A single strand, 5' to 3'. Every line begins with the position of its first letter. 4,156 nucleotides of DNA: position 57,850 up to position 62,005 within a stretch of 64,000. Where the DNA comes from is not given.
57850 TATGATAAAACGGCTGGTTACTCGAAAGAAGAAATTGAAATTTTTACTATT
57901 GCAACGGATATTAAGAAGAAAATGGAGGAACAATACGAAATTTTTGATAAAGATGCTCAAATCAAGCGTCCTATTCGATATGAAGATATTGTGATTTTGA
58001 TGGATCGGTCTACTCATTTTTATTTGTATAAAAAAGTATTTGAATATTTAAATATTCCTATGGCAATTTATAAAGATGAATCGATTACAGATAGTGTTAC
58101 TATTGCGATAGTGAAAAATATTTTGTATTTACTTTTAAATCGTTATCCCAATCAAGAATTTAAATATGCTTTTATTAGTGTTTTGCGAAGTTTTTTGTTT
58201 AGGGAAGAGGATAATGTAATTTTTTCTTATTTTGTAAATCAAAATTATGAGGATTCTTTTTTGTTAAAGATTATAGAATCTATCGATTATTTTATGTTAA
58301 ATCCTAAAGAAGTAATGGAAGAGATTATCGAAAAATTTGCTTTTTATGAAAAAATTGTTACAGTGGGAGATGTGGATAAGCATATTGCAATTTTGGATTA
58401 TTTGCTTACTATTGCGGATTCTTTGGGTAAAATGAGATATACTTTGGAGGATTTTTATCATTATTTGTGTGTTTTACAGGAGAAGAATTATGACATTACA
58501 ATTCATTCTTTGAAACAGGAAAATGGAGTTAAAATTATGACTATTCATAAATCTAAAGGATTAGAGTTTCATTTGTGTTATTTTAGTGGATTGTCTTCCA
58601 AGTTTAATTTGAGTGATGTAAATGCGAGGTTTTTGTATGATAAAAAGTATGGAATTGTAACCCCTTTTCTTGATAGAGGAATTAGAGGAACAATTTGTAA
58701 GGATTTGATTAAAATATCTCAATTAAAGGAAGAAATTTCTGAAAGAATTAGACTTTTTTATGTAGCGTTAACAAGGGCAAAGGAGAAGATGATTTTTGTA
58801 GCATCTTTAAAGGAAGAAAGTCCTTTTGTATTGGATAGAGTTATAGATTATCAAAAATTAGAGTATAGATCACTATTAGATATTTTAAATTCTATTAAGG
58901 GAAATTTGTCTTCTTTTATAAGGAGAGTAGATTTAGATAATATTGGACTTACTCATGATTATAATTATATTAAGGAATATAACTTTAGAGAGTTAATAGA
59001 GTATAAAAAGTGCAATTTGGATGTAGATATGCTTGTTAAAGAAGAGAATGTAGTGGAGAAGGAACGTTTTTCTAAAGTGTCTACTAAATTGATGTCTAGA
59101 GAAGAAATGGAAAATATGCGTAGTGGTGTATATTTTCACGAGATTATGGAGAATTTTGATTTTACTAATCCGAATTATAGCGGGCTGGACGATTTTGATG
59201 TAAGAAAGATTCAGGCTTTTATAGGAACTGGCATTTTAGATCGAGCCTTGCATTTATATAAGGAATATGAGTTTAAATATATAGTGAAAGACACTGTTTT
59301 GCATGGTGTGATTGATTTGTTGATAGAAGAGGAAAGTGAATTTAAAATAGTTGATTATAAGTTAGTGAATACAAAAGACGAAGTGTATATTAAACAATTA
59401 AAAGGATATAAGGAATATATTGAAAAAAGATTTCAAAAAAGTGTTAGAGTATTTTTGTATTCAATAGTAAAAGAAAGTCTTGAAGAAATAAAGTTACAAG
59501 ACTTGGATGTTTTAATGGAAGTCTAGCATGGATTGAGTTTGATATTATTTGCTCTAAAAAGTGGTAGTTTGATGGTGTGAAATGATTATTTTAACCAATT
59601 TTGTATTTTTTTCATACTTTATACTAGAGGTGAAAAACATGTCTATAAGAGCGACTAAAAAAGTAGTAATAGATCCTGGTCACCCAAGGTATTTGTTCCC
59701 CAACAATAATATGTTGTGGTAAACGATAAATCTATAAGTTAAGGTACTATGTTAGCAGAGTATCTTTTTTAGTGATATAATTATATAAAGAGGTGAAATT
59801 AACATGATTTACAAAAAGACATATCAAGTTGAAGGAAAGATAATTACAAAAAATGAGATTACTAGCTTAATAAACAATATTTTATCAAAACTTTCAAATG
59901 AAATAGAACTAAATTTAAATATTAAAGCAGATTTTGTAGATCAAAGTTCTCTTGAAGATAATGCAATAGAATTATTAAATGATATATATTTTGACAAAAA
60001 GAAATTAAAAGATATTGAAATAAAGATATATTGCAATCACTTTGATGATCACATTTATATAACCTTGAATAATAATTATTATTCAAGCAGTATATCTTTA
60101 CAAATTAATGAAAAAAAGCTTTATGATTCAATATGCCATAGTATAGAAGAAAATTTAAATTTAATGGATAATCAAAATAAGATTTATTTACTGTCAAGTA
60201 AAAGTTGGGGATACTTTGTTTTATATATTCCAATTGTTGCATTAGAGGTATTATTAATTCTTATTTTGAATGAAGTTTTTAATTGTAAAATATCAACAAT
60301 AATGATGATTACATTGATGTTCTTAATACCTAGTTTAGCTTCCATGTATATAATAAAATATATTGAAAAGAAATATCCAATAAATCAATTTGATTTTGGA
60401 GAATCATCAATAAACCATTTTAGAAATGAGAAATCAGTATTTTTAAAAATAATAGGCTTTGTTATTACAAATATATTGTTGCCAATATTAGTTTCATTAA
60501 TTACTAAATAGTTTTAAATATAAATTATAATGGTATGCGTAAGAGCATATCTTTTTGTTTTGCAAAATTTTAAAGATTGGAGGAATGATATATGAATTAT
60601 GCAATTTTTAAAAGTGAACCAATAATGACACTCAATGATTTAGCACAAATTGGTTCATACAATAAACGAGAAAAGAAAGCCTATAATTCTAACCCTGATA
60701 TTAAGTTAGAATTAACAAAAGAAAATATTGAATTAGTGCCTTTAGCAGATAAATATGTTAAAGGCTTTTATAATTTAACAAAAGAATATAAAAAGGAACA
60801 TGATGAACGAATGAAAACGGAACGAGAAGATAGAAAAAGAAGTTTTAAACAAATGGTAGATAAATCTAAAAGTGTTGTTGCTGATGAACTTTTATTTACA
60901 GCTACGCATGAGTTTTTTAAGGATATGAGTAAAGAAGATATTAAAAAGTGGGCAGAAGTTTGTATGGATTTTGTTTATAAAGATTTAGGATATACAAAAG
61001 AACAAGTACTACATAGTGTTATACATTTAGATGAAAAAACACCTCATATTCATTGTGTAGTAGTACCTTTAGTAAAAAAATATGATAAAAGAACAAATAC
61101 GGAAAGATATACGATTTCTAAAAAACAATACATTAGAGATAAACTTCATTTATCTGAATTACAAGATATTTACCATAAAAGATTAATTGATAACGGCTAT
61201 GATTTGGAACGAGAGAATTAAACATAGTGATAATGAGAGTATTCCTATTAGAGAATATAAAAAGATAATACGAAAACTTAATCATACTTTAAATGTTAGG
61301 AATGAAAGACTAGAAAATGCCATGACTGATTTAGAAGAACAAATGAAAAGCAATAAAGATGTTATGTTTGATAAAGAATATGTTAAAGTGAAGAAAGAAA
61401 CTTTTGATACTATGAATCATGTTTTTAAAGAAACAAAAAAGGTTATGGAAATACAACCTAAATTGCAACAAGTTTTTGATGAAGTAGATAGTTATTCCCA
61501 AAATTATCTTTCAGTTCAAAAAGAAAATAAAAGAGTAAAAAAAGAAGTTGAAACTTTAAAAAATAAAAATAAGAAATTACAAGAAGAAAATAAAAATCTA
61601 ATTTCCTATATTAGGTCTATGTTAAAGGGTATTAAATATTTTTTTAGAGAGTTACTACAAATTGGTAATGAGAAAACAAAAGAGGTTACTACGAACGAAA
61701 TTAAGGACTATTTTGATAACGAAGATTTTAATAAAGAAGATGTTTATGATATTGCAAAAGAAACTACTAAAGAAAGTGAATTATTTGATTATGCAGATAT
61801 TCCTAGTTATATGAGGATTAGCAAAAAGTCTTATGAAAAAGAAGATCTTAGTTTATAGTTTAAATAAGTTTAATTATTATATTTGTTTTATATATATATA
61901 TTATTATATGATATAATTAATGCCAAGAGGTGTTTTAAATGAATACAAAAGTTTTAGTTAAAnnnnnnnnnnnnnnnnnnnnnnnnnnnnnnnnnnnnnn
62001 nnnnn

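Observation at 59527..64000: Terminal island after addA: amidase remnant, membrane protein, frameshifted MobV relaxase and McrBC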

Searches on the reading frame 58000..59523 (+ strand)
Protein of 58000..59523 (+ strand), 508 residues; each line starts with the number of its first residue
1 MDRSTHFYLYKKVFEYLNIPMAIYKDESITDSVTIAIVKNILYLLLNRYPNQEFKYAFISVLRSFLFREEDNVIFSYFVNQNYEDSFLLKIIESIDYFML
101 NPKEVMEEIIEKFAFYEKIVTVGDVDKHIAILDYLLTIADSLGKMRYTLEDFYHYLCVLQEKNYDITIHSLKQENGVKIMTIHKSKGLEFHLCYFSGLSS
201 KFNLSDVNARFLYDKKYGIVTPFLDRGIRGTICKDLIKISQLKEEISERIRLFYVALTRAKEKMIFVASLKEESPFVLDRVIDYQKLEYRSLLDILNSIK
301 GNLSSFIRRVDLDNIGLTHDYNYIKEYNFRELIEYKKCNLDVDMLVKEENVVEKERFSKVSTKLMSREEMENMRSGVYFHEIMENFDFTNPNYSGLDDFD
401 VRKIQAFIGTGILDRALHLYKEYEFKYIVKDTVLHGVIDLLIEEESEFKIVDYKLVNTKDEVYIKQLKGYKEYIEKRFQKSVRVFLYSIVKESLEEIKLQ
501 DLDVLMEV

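Call 10: find_related_loci(query=window:58000-59523:+, collection=genome_contigs, flank=10000)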
Query window:58000-59523:+ (508 aa) in genome_contigs; peptide patterns used: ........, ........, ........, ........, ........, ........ (x = any residue, [..] = any of these).
60 stretches matched a pattern; 2 encode a relative of the query (tblastn E <= 1e-3); 2 distinct loci.
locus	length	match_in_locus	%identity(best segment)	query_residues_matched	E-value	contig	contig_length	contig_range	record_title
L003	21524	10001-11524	99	1-508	0e+0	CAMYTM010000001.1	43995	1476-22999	MAG TPA_asm: uncultured Tenericutes bacterium isolate SRR19390406_bin.5_metawrap_v1.3_MAG genome assembly, contig: NODE.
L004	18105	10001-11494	38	1-499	2e-94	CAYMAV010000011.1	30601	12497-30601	MAG TPA_asm: uncultured Clostridium sp. isolate SRP294416_co3_836 genome assembly, contig: NODE_1844_length_30601_cov_7.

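Call 21: search_protein_families(library=pfam, proteins=[L003:11923-13626:+, L003:13880-14836:+, L003:14879-15556:+, L003:16996-18090:+, L003:18090-19544:+], max_evalue=0.01)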
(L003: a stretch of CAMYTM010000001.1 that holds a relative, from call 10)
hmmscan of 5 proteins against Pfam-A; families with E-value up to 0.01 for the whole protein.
L003:11923-13626:+ (568 aa): 2 families
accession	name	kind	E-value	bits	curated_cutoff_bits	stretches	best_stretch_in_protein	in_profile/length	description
PF13749.12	HATPase_c_4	-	1.6e-15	57.3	26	1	328-414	4-89/89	Putative ATP-dependent DNA helicase recG C-terminal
PF04326.19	SLFN_AlbA_2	-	2.8e-15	57.3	25.3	1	32-148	1-112/118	Schlafen, AlbA_2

L003:13880-14836:+ (319 aa): 1 family
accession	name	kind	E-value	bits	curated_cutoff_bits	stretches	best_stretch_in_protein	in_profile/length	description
PF14022.11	DUF4238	-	7.8e-26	91.6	27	1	6-288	1-280/281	Protein of unknown function (DUF4238)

L003:14879-15556:+ (226 aa): 0 families

L003:16996-18090:+ (365 aa): 0 families

L003:18090-19544:+ (485 aa): 2 families
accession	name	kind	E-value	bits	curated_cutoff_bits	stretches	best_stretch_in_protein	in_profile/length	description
PF00004.35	AAA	-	2.3e-10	41.5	21.2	1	246-362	2-114/131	ATPase family associated with various cellular activities (AAA)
PF13401.12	AAA_22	-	0.00014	22.6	27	1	243-357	6-122/130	AAA domain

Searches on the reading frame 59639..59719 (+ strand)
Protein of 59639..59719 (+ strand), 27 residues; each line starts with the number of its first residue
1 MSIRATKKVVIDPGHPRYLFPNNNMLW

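Call 3: search_protein_families(library=pfam, proteins=[window:59639-59719:+], max_evalue=0.1)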
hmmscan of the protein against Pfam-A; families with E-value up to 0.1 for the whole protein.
window:59639-59719:+ (27 aa): 0 families

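Call 4: search_protein_families(library=ncbifam, proteins=[window:59639-59719:+], max_evalue=0.1)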
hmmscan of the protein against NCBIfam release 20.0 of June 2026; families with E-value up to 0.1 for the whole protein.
window:59639-59719:+ (27 aa): 0 families

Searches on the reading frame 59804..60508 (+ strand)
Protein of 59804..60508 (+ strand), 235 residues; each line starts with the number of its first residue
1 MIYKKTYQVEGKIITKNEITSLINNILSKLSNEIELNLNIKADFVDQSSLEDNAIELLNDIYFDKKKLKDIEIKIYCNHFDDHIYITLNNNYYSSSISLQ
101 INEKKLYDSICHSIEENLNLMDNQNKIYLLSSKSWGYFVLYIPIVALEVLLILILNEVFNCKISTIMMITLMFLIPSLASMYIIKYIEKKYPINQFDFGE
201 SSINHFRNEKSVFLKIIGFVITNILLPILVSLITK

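Call 3: search_protein_families(library=pfam, proteins=[window:59804-60508:+], max_evalue=0.1)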
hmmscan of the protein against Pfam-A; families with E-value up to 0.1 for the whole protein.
window:59804-60508:+ (235 aa): 2 families
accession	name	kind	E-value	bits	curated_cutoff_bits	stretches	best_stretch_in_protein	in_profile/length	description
PF14857.11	TMEM151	-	0.082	12.2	27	0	121-168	51-96/428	TMEM151 family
PF20990.2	DUF2207_C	-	0.094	12.8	33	0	105-187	109-188/247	Predicted membrane protein (DUF2207) C-terminal domain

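Call 4: search_protein_families(library=ncbifam, proteins=[window:59804-60508:+], max_evalue=0.1)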
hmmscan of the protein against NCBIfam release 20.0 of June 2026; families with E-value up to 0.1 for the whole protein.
window:59804-60508:+ (235 aa): 0 families

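Call 6: search_protein_families(library=padloc, proteins=[window:59804-60508:+], max_evalue=0.1)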
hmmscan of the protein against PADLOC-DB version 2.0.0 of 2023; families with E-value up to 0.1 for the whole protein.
window:59804-60508:+ (235 aa): 0 families

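Call 52: search_protein_families(library=phrogs, proteins=[window:59804-60508:+], max_evalue=0.01)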
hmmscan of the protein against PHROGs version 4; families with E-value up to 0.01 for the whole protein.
window:59804-60508:+ (235 aa): 0 families

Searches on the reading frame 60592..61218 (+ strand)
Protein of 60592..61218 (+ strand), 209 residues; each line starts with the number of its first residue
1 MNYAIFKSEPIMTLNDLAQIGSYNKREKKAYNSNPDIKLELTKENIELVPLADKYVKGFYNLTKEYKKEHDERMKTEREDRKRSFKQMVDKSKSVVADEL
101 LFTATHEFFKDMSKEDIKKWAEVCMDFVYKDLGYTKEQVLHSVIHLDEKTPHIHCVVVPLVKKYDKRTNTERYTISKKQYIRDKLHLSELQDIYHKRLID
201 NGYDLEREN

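Call 3: search_protein_families(library=pfam, proteins=[window:60592-61218:+], max_evalue=0.1)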
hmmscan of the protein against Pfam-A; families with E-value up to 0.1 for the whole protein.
window:60592-61218:+ (209 aa): 3 families
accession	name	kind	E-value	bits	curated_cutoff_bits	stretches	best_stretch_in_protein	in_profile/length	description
PF01076.25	Mob_Pre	-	2.7e-22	80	25.5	1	2-207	3-179/196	Plasmid recombination enzyme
PF03432.20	Relaxase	-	0.014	16.1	24.6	1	79-179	21-120/132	MobA/VirD2-like, nuclease domain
PF13968.11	DUF4220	-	0.063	13.3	27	1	64-145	144-233/341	Domain of unknown function (DUF4220)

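Call 4: search_protein_families(library=ncbifam, proteins=[window:60592-61218:+], max_evalue=0.1)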
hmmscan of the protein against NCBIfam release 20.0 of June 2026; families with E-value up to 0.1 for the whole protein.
window:60592-61218:+ (209 aa): 2 families
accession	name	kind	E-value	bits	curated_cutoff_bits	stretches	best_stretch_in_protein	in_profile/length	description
NF041497.1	MobV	equivalog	3.3e-29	102.3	100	1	1-208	1-179/187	MobV family relaxase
TIGR03295.1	frhA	equivalog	0.042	12.8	392.5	1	56-137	171-253/412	coenzyme F420 hydrogenase subunit alpha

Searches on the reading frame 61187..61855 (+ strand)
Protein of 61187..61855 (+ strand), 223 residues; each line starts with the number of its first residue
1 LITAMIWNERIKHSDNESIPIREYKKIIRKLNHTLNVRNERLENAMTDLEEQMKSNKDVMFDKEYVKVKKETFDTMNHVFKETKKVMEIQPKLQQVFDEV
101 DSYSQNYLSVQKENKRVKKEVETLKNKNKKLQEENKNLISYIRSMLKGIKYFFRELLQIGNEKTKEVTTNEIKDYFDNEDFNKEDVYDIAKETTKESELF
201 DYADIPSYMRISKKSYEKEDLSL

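Call 3: search_protein_families(library=pfam, proteins=[window:61187-61855:+], max_evalue=0.1)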
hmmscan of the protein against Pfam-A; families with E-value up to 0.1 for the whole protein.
window:61187-61855:+ (223 aa): 10 families
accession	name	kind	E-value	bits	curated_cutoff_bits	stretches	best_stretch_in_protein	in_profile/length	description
PF16740.10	SKA2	-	0.0005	20.3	30.1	1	79-158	10-91/110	Spindle and kinetochore-associated protein 2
PF24437.2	INTS7_HB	-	0.0018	18.8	23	1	17-131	34-147/182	Integrator complex subunit 7 helical bundle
PF17262.7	Cas6b_C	-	0.0032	18.1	39.4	1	102-168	8-73/114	Cas6b C-terminal domain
PF06156.18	YabA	-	0.0048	17.9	30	1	94-161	4-53/103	Initiation control protein YabA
PF12699.13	phiKZ_IP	-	0.005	16.5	27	1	94-149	304-359/387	phiKZ-like phage internal head proteins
PF09763.15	Sec3_CC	-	0.0092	16.3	27.1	1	74-138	18-82/133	Exocyst complex component Sec3, coiled-coil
PF10224.14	DUF2205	-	0.018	15.5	26.7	1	111-146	29-64/75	Short coiled-coil protein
PF13747.11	DUF4164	-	0.021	15.7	27.2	0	83-134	3-54/89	Domain of unknown function (DUF4164)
PF18595.6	Nuf2_DHR10-like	-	0.064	13.8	28.4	0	71-135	37-101/117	Nuf2, DHR10-like domain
PF02970.22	TBCA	-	0.068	13.9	30.3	1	9-65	35-92/99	Tubulin binding cofactor A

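Call 4: search_protein_families(library=ncbifam, proteins=[window:61187-61855:+], max_evalue=0.1)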
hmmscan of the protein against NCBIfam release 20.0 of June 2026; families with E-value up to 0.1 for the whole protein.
window:61187-61855:+ (223 aa): 9 families
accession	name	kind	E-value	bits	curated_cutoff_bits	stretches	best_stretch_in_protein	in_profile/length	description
TIGR04211.1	SH3_and_anchor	equivalog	0.00017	21.2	65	1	42-139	64-159/198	TIGR04211 family SH3 domain-containing protein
NF010448.0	PRK13874.1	subfamily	0.0014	17.8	225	1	86-154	20-88/246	conjugal transfer protein TrbJ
NF009640.0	PRK13169.1-1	equivalog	0.0017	18.8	134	1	94-143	4-53/105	DNA replication initiation control protein YabA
TIGR02894.1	DNA_bind_RsfA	subfamily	0.0037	17.4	126.45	1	71-143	77-149/161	RsfA family transcriptional regulator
TIGR02231.1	TIGR02231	subfamily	0.029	13.1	112.6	1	36-140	67-172/524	mucoidy inhibitor MuiA family protein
NF041378.1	XopZ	subfamily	0.051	11.5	1300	1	27-193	193-358/1292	XopZ family type III secretion system effector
NF009644.1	PRK13169.1-5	equivalog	0.054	14.1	130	0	94-143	4-53/116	DNA replication initiation control protein YabA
NF035935.1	ESAT6_3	subfamily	0.085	13.1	100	0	24-68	17-61/98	pore-forming ESAT-6 family protein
NF045487.1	ASRP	equivalog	0.097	11.3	300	0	21-189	120-286/593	archaea-specific SMC-related protein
